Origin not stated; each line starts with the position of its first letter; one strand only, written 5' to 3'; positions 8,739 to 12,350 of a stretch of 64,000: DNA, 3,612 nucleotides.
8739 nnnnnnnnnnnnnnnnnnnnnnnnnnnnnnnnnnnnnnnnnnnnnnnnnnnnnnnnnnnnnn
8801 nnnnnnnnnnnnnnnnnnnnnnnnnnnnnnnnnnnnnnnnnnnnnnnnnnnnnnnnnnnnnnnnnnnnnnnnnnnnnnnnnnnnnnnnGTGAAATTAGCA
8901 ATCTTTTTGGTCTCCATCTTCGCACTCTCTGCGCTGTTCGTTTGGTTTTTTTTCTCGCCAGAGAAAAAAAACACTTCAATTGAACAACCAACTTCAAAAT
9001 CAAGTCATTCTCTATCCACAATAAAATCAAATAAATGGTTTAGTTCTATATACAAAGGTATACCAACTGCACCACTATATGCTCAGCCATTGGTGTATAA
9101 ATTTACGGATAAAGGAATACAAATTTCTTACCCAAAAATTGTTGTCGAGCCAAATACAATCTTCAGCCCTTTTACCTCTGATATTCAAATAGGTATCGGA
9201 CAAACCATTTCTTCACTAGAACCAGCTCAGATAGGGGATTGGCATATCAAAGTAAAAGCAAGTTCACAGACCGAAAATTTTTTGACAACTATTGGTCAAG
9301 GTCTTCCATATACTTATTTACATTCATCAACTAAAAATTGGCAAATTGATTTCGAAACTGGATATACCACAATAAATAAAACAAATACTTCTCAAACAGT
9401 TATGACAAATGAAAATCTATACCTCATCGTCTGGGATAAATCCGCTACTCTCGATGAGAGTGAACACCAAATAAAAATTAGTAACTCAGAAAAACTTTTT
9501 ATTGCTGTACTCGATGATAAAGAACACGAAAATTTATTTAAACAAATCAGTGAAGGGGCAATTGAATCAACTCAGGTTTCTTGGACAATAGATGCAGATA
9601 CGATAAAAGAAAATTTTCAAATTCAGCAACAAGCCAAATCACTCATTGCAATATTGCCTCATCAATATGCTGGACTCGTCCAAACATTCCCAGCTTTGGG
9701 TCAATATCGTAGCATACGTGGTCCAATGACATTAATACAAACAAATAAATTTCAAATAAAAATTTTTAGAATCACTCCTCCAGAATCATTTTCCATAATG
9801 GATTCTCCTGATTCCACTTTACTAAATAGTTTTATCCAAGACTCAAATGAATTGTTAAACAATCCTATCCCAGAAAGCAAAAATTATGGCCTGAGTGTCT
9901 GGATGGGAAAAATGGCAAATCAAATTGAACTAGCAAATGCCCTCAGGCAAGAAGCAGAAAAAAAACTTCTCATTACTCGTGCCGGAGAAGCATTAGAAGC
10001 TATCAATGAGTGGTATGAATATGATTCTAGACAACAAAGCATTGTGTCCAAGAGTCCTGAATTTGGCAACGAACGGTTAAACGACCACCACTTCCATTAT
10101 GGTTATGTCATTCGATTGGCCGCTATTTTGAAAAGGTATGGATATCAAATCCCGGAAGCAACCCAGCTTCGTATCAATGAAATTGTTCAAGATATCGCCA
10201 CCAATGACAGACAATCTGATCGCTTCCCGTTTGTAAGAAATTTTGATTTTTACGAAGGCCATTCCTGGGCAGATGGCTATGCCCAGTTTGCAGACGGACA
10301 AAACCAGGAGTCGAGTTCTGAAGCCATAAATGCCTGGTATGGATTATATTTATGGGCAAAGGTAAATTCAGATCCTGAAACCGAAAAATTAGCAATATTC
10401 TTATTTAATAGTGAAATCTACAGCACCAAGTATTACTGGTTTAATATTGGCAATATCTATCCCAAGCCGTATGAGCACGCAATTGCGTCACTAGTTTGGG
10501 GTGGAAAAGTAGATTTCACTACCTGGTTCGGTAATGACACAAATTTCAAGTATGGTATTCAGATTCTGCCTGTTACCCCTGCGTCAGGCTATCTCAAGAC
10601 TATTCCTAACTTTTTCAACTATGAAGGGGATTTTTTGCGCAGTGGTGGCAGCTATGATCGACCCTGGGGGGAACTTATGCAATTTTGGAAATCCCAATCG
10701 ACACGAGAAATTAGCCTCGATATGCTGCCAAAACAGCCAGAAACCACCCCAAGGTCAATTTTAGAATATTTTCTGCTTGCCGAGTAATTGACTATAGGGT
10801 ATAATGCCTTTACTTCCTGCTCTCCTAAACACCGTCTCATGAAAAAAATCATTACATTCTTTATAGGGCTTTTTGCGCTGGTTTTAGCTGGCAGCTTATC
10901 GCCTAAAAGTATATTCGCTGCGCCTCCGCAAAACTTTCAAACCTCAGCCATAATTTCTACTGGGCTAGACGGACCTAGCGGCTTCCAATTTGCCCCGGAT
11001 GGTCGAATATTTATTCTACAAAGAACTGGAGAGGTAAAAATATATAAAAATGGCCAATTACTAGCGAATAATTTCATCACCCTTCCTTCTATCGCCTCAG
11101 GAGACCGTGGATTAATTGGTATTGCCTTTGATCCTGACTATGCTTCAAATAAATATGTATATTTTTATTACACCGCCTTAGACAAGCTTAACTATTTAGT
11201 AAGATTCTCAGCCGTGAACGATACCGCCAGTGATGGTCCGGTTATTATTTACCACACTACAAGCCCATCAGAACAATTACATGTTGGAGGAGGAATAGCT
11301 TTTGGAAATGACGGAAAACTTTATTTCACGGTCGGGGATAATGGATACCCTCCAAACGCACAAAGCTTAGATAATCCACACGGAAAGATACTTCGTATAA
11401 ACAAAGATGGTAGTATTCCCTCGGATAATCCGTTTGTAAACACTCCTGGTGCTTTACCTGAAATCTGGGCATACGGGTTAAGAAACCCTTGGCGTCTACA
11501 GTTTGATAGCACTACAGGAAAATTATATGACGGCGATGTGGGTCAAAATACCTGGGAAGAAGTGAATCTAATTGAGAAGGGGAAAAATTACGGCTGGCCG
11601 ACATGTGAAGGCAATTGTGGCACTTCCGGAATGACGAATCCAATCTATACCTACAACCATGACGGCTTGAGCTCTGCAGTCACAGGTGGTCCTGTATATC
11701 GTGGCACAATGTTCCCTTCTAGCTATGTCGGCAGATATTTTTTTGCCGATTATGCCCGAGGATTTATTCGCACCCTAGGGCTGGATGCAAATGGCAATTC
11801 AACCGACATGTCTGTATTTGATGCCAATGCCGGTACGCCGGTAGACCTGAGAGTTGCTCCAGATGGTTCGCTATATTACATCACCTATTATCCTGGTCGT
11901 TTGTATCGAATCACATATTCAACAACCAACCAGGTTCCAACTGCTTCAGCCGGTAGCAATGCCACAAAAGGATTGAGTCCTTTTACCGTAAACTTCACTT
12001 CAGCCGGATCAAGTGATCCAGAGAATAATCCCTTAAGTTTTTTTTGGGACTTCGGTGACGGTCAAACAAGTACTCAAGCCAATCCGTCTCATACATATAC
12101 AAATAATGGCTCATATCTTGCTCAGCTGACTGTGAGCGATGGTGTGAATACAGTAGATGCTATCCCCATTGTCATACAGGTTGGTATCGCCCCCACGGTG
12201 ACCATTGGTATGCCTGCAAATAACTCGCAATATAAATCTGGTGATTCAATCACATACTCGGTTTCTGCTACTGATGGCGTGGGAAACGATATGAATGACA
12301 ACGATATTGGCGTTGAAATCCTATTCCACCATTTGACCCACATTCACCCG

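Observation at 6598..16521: Self-contained extracellular beta-glucan module: synthase, adaptor, GH81 glucanase, dehydrogenase/PA14 giant protein, GH5-like hydrolase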

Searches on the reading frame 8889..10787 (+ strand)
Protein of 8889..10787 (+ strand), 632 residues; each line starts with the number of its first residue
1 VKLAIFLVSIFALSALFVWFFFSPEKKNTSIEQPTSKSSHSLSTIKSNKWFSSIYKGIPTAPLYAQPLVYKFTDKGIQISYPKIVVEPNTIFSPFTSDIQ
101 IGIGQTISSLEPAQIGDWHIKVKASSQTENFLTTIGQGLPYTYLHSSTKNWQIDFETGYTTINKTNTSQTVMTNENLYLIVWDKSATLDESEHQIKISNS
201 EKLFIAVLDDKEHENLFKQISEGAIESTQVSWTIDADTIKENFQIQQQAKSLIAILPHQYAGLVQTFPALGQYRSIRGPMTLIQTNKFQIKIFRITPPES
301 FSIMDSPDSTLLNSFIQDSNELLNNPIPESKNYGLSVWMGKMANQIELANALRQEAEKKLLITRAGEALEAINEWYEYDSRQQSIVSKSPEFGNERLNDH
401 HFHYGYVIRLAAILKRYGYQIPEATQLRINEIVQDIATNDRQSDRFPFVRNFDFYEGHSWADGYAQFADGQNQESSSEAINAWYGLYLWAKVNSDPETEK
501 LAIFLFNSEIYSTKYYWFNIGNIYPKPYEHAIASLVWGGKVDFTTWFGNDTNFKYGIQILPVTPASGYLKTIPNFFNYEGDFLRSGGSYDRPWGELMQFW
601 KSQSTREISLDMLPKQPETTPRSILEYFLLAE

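Call 3: search_protein_families(library=pfam, proteins=[window:8889-10787:+], max_evalue=0.01)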
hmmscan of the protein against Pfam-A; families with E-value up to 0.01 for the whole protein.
window:8889-10787:+ (632 aa): 1 family
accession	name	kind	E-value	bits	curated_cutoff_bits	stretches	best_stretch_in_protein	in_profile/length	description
PF17652.7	Glyco_hydro81C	-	5e-49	167.9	25.6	1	378-577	83-291/349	Glycosyl hydrolase family 81 C-terminal domain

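Call 6: search_protein_families(library=ncbifam, proteins=[window:8889-10787:+], max_evalue=0.01)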
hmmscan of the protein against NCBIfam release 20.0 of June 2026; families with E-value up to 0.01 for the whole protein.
window:8889-10787:+ (632 aa): 0 families

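Call 8: search_solved_structures(query=window:8889-10787:+, max_evalue=0.01, show_alignments=1)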
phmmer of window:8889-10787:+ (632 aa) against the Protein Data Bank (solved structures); distinct sequences matched with E-value up to 0.01: 8.
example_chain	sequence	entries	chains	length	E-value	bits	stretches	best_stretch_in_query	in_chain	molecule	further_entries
6fop_A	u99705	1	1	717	6.4e-66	226.2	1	37-598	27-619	Glycoside hydrolase family 81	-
5v1w_A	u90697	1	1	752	1.9e-45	158.5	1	44-605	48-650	Glycoside Hydrolase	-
5t4a_A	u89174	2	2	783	2.2e-45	158.3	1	44-605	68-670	Glycoside Hydrolase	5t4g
5t49_A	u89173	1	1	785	2.2e-45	158.3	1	44-605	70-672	BH0236 protein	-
5upi_A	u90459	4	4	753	5.1e-45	157.1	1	44-605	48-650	BH0236 protein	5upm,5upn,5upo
5t4c_A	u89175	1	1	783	5.8e-45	157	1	44-605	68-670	Glycoside Hydrolase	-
4k35_A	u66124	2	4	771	3.4e-24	88.4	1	389-583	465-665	glycoside hydrolase family 81 endo-beta-1,3-glucanase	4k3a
5xbz_A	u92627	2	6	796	3.7e-24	88.2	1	389-583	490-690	Endo-beta-1,3-glucanase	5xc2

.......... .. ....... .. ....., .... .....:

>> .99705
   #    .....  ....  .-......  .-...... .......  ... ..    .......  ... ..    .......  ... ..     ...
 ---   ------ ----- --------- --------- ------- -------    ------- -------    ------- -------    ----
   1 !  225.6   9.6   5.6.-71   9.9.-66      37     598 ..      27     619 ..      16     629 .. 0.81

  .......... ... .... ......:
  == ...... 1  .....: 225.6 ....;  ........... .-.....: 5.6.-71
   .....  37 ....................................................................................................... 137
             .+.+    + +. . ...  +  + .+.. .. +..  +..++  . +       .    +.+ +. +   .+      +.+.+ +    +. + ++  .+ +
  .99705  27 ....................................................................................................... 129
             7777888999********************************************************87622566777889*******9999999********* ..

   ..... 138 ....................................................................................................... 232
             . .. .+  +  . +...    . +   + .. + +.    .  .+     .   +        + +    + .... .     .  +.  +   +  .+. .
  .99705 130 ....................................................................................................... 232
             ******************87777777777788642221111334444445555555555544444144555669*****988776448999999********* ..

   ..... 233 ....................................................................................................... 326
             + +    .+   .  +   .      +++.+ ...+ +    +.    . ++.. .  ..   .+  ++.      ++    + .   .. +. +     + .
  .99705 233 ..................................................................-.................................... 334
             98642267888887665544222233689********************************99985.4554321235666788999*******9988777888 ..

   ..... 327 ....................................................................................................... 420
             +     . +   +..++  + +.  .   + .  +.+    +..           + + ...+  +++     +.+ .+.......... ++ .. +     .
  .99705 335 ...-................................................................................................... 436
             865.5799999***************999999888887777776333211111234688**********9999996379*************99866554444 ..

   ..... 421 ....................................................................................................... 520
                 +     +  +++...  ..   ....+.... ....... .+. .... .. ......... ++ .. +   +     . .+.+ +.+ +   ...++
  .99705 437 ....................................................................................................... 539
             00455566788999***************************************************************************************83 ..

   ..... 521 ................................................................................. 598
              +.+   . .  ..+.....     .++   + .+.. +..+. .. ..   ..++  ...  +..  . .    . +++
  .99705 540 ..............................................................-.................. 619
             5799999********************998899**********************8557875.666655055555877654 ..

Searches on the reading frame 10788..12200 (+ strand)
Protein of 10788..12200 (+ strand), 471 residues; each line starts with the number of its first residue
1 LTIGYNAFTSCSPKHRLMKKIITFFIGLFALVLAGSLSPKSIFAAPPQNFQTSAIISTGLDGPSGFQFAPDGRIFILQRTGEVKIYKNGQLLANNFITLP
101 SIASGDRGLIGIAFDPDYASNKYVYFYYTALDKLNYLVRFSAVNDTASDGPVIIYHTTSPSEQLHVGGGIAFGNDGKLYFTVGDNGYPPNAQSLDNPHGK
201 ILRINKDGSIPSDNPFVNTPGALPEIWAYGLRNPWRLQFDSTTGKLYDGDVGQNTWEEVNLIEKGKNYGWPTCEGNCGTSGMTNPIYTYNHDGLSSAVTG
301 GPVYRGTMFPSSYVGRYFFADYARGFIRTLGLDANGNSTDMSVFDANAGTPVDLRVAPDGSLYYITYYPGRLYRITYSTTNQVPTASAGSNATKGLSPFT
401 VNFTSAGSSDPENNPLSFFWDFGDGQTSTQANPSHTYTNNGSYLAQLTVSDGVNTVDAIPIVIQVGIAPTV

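Call 10: search_solved_structures(query=window:10788-12200:+, max_evalue=0.001, show_alignments=1)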
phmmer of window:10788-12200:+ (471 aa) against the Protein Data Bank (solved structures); distinct sequences matched with E-value up to 0.001: 27.
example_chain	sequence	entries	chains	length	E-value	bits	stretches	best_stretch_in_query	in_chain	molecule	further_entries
2ism_A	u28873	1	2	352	6.6e-36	127.1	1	54-364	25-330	Putative oxidoreductase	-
2g8s_A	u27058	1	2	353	1.5e-35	125.9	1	55-367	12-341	Glucose/sorbosone dehydrogenases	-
7cdy_A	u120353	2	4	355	2.2e-33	118.8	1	55-375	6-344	glucose dehydrogenase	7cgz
3a9g_A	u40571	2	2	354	3e-33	118.4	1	53-360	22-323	Putative uncharacterized protein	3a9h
3das_A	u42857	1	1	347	3.8e-33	118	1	45-296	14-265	Putative oxidoreductase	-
8re0_A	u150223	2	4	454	3.7e-28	101.6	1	37-287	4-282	Quinoprotein glucose dehydrogenase B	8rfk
5min_A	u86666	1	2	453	3.8e-28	101.5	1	37-287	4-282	Quinoprotein glucose dehydrogenase B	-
1c9u_A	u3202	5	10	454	4.8e-28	101.2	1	37-287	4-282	SOLUBLE QUINOPROTEIN GLUCOSE DEHYDROGENASE | PROTEIN (SOLUBLE QUINOPROTEIN GLUCOSE DEHYDROGENASE) | Quinoprotein glucose dehydrogenase B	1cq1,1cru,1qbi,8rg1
9lrk_A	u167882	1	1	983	1.8e-17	66.4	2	381-452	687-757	Collagenase ColH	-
9lqj_A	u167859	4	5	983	2.1e-17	66.1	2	381-452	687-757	Collagenase ColH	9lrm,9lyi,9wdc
2wg3_C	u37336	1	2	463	9.8e-13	50.7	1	57-241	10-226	HEDGEHOG-INTERACTING PROTEIN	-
7pgm_A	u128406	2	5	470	1e-12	50.7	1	57-241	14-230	Hedgehog-interacting protein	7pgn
2wfx_B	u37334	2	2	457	1e-12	50.6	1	57-241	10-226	HEDGEHOG-INTERACTING PROTEIN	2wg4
2wft_A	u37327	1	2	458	1e-12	50.6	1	57-241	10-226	HEDGEHOG-INTERACTING PROTEIN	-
3ho3_A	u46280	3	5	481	1.1e-12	50.6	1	57-241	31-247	Hedgehog-interacting protein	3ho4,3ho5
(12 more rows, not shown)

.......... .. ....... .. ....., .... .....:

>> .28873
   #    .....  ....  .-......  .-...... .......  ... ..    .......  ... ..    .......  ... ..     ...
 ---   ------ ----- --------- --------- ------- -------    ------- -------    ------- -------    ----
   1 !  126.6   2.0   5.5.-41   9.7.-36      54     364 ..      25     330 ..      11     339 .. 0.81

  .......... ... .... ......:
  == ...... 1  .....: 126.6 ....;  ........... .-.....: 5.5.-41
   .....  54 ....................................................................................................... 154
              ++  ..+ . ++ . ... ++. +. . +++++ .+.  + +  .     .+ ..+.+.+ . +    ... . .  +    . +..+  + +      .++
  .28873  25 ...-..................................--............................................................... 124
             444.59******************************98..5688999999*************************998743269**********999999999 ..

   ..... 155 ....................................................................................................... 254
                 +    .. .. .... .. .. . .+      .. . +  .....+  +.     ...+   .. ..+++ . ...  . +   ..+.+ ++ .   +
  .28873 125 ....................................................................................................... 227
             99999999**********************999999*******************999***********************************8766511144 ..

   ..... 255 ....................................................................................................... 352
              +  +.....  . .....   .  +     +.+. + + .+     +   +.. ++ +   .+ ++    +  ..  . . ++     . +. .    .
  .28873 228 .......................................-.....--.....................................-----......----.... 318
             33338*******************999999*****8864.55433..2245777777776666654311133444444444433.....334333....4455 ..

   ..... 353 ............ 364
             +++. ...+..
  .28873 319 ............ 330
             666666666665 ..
